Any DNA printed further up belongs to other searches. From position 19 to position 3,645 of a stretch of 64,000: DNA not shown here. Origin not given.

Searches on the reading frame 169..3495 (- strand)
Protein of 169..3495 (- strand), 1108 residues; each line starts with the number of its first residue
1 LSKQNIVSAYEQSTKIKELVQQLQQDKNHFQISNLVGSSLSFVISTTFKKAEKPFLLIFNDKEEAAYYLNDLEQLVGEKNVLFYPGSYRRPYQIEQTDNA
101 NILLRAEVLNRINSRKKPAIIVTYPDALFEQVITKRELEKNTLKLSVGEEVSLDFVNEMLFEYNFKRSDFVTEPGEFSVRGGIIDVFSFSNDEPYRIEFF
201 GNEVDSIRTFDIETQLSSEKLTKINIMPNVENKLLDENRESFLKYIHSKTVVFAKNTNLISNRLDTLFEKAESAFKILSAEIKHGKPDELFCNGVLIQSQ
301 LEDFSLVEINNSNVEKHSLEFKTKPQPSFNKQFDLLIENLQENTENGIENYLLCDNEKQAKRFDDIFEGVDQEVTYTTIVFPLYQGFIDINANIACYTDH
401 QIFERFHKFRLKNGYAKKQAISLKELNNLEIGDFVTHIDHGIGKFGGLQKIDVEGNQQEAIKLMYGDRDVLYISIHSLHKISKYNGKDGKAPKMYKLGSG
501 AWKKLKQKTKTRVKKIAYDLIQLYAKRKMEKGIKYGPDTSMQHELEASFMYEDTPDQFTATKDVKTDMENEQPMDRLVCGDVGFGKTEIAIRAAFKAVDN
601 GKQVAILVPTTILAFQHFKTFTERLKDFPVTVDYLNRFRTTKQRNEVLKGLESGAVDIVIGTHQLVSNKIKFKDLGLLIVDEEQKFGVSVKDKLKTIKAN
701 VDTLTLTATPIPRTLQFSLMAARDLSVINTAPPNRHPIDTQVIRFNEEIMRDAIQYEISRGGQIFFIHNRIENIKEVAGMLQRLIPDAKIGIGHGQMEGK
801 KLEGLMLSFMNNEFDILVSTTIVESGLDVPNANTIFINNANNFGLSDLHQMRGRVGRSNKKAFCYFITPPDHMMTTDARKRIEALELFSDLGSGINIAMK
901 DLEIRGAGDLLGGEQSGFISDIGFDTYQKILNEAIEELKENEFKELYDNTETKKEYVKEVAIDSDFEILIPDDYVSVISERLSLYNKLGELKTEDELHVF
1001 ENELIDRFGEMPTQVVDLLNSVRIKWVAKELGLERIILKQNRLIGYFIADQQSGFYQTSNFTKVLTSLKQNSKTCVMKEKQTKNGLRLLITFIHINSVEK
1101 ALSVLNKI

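Call 49: search_protein_families(library=pfam, proteins=[window:169-3495:-], max_evalue=0.00001)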
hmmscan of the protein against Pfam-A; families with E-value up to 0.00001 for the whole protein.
window:169-3495:- (1108 aa): 6 families
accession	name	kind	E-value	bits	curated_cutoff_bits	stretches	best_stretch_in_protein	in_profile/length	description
PF17757.6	UvrB_inter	-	2.3e-25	89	22.9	1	143-229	1-88/91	UvrB interaction domain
PF03461.20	TRCF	-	6.1e-25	87.9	25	1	965-1056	2-93/95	TRCF domain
PF00270.35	DEAD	-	2e-23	83.4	26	1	573-715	14-164/167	DEAD/DEAH box helicase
PF00271.37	Helicase_C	-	3.8e-20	72.6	23.5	1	753-858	9-109/110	Helicase conserved C-terminal domain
PF02559.22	CarD_TRCF_RID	-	1.1e-15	57.8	23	1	429-484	1-56/57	CarD-like/TRCF RID domain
PF04851.21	ResIII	-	2e-07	31.5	22.5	1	554-710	5-162/164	Type III restriction enzyme, res subunit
